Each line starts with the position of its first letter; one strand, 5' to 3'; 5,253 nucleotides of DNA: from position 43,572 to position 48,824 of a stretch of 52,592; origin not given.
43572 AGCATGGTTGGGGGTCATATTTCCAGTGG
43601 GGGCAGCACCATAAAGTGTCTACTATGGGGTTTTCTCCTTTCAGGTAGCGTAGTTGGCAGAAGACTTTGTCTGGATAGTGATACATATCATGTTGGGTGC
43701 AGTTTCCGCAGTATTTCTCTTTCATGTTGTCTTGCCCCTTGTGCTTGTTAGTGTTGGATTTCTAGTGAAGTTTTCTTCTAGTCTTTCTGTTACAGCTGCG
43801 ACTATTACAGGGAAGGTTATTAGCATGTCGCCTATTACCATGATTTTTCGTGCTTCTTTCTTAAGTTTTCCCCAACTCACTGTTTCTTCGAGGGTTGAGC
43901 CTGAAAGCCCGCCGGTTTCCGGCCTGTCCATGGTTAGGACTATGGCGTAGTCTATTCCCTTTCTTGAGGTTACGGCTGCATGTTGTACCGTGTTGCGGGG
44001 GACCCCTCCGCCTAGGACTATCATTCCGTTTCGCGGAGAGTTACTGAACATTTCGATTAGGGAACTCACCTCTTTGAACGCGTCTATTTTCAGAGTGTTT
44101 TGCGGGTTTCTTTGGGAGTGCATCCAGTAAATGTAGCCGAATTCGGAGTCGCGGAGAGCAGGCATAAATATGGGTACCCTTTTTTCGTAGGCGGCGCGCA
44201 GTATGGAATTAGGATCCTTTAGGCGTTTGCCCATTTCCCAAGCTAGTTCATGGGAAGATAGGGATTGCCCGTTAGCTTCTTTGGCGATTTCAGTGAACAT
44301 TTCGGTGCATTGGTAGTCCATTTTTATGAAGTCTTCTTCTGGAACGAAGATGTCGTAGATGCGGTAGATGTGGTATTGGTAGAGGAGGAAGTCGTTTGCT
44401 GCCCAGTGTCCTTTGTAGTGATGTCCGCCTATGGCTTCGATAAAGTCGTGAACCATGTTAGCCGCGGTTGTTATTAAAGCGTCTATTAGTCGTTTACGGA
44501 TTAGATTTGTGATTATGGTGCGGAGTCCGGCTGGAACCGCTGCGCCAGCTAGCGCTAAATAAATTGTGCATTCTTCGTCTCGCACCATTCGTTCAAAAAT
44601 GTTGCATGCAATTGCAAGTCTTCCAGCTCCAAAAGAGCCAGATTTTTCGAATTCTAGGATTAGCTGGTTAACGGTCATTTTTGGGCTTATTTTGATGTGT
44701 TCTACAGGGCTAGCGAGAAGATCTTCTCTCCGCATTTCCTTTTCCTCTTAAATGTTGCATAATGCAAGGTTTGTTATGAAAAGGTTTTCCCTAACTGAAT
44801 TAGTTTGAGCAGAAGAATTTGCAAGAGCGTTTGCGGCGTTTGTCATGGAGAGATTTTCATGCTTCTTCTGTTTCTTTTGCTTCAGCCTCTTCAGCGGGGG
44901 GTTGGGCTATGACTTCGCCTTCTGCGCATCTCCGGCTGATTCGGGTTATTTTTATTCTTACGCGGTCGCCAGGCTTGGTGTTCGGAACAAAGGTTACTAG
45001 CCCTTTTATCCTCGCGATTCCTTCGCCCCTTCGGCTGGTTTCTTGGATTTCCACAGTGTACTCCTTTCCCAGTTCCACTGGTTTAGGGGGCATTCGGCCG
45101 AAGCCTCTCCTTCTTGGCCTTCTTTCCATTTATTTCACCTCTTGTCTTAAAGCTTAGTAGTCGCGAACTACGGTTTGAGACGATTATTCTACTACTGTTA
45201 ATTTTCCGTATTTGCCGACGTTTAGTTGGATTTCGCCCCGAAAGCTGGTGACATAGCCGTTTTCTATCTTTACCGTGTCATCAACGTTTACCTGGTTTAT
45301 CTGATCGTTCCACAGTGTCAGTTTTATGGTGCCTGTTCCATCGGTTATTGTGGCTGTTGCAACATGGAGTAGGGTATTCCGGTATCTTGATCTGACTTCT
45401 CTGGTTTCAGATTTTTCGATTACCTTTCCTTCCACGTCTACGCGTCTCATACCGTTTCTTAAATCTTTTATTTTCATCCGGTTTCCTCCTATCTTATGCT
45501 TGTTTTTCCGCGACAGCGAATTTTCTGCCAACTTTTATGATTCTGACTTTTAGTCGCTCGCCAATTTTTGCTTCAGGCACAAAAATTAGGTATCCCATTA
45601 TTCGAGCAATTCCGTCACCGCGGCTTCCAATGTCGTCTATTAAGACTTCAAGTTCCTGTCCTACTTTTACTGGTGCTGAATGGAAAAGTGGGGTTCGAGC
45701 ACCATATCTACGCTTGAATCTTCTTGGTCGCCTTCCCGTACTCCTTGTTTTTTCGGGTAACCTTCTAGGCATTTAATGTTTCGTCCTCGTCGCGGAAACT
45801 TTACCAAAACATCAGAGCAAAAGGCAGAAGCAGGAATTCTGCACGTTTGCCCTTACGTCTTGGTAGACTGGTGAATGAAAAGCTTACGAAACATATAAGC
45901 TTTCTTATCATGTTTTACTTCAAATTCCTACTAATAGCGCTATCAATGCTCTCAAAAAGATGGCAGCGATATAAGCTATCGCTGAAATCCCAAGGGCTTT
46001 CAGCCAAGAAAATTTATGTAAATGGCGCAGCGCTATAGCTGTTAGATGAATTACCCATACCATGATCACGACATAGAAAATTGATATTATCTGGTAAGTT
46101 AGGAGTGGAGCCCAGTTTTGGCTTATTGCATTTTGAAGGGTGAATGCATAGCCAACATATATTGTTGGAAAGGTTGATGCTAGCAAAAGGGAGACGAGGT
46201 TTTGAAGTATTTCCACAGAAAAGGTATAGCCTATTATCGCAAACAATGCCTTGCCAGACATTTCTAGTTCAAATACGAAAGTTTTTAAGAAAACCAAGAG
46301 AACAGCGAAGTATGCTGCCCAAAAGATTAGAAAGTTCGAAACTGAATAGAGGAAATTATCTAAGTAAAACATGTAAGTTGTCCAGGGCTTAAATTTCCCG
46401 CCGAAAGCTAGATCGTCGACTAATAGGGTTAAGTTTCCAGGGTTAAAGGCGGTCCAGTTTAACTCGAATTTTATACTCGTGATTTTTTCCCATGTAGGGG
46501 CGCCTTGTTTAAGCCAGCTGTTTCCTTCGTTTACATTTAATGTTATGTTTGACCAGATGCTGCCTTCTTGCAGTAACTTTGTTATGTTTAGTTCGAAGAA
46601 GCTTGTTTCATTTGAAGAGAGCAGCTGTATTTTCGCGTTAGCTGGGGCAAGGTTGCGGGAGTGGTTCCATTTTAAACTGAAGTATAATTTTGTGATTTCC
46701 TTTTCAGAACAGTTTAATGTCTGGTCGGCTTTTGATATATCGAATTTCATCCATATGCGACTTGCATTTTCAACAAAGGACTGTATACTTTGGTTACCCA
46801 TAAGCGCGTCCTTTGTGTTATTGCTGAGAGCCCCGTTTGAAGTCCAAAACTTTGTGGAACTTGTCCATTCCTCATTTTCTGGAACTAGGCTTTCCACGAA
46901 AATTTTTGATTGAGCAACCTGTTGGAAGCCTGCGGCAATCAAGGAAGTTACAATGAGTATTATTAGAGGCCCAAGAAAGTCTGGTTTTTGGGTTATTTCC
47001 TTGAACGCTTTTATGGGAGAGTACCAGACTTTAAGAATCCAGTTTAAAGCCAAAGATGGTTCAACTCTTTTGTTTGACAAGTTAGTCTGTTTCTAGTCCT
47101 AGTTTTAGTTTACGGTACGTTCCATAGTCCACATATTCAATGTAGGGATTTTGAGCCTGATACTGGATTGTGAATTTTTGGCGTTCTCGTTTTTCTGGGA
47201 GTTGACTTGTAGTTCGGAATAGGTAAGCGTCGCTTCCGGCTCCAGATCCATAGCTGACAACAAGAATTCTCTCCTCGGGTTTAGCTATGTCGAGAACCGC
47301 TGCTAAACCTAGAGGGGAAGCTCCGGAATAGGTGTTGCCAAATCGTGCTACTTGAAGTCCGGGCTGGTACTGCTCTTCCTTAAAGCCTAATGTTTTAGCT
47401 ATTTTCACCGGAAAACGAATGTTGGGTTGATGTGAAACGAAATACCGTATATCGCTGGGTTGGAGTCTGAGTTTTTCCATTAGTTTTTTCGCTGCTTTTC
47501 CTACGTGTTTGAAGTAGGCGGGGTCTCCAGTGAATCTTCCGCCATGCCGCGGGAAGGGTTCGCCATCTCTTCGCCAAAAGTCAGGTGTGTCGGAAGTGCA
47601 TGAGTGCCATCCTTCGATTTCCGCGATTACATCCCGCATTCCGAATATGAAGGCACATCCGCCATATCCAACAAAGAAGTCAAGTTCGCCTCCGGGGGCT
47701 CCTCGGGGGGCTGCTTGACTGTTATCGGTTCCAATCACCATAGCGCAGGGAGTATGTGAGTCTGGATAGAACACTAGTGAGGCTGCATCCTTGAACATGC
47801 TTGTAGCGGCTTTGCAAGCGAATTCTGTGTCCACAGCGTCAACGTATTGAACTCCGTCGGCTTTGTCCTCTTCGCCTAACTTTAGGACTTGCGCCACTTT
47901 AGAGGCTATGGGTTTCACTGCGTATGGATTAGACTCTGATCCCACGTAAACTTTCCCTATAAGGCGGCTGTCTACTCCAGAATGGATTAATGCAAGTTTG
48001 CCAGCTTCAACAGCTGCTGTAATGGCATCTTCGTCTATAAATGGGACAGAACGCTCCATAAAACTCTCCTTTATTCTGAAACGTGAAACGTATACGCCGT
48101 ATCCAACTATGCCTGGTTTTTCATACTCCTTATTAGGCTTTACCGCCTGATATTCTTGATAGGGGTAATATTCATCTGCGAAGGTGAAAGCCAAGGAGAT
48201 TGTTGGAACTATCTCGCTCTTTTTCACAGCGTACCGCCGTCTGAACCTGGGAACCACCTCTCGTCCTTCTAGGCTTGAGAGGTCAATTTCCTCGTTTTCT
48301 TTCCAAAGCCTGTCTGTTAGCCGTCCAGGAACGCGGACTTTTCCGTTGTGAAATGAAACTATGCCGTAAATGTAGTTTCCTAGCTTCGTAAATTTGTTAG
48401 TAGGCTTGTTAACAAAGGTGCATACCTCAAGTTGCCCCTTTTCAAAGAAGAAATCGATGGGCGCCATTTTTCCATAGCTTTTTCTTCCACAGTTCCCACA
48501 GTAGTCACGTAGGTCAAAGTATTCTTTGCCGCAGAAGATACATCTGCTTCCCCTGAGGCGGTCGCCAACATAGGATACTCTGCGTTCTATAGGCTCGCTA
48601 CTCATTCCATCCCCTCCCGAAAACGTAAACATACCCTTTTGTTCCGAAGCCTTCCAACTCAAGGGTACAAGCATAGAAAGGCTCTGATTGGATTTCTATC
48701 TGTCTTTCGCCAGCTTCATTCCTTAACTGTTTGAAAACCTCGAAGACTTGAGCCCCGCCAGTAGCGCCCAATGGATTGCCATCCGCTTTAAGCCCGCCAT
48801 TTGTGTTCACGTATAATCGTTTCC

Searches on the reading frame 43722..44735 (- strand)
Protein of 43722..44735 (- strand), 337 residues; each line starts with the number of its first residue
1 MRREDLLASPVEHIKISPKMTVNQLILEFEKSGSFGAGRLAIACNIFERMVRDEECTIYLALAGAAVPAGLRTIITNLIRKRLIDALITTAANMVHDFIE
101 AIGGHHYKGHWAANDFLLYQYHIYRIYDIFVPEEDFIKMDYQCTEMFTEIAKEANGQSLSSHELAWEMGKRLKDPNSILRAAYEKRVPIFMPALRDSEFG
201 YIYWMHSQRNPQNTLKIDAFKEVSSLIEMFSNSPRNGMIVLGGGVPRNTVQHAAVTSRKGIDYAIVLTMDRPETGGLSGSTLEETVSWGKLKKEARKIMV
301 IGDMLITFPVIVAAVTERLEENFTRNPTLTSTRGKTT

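Call 48: search_protein_families(library=pfam, proteins=[window:43722-44735:-], max_evalue=0.0001)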
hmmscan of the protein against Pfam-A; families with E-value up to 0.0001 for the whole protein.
window:43722-44735:- (337 aa): 1 family
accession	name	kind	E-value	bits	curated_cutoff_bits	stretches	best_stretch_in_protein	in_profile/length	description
PF01916.23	DS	-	3e-97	325.8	27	1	25-314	2-287/288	Deoxyhypusine synthase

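Call 88: list_cluster_members(proteins=[window:43722-44735:-, window:5475-6503:+, window:34972-35871:+, window:35878-36765:+, window:41271-42182:-, window:9530-10771:-, window:7744-9480:+])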
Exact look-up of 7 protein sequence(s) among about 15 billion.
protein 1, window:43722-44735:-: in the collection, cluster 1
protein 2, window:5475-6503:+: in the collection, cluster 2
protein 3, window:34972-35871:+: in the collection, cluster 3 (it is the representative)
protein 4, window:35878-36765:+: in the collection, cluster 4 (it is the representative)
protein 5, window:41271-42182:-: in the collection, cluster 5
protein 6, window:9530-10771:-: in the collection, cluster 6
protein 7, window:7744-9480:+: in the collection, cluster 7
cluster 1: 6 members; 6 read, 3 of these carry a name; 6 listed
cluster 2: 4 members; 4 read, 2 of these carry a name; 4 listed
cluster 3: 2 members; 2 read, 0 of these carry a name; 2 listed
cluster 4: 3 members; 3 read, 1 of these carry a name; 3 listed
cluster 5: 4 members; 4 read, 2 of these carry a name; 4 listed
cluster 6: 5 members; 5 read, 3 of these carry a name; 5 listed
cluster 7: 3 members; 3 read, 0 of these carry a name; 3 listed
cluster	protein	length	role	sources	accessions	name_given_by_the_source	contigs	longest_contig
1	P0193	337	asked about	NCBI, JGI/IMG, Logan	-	-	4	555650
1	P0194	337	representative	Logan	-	-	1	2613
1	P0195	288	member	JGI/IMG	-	deoxyhypusine synthase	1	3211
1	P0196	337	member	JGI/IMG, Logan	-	deoxyhypusine synthase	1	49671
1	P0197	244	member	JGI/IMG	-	deoxyhypusine synthase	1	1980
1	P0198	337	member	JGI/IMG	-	-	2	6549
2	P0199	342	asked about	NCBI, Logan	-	-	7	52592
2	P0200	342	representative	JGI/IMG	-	-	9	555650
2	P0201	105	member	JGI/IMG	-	6-phosphofructokinase 1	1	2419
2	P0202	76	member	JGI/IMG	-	6-phosphofructokinase 1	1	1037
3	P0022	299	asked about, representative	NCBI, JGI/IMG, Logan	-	-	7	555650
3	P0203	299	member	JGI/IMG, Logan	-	-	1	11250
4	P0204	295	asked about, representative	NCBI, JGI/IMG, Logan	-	-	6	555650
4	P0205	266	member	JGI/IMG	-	squalene cyclase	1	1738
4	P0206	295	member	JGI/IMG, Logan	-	-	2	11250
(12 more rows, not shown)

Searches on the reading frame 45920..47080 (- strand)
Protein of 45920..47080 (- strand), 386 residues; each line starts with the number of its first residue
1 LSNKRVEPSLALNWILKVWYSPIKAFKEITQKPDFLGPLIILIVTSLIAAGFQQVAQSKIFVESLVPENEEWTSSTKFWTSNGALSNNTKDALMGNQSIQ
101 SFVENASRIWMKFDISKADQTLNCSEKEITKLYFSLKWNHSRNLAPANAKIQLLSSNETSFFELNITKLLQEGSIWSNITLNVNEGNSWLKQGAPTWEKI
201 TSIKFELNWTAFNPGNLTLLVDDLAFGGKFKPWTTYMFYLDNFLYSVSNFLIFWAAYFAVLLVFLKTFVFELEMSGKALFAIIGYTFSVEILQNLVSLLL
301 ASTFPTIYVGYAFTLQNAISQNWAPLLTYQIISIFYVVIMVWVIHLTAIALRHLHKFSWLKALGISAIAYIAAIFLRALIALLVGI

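Call 48: search_protein_families(library=pfam, proteins=[window:45920-47080:-], max_evalue=0.0001)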
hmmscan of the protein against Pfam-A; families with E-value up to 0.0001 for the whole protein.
window:45920-47080:- (386 aa): 1 family
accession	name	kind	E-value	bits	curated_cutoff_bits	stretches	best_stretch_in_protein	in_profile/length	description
PF04893.22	Yip1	-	1.4e-08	35.2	28.6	0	217-376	33-169/173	Yip1 domain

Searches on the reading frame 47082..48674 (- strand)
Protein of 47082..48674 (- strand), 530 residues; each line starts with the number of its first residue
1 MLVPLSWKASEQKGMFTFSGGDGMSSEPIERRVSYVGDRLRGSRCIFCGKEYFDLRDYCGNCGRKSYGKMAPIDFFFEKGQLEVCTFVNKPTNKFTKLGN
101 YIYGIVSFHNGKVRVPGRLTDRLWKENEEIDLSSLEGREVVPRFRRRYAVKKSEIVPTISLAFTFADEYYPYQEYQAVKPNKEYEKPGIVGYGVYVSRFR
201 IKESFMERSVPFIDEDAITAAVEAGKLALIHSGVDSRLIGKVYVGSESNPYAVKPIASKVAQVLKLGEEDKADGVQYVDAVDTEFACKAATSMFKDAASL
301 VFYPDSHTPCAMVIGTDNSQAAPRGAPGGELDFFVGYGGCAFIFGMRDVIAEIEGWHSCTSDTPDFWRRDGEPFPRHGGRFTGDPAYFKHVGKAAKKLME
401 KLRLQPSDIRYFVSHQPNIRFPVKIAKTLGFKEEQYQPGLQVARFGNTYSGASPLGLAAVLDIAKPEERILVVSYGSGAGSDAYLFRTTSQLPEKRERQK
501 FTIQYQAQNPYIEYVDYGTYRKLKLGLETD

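Call 48: search_protein_families(library=pfam, proteins=[window:47082-48674:-], max_evalue=0.0001)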
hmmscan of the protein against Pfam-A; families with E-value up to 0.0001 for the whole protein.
window:47082-48674:- (530 aa): 1 family
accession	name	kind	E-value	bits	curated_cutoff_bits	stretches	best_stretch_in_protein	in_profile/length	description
PF08541.16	ACP_syn_III_C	-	4.1e-12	46.5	26.6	1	400-487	2-89/90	3-Oxoacyl-[acyl-carrier-protein (ACP)] synthase III C terminal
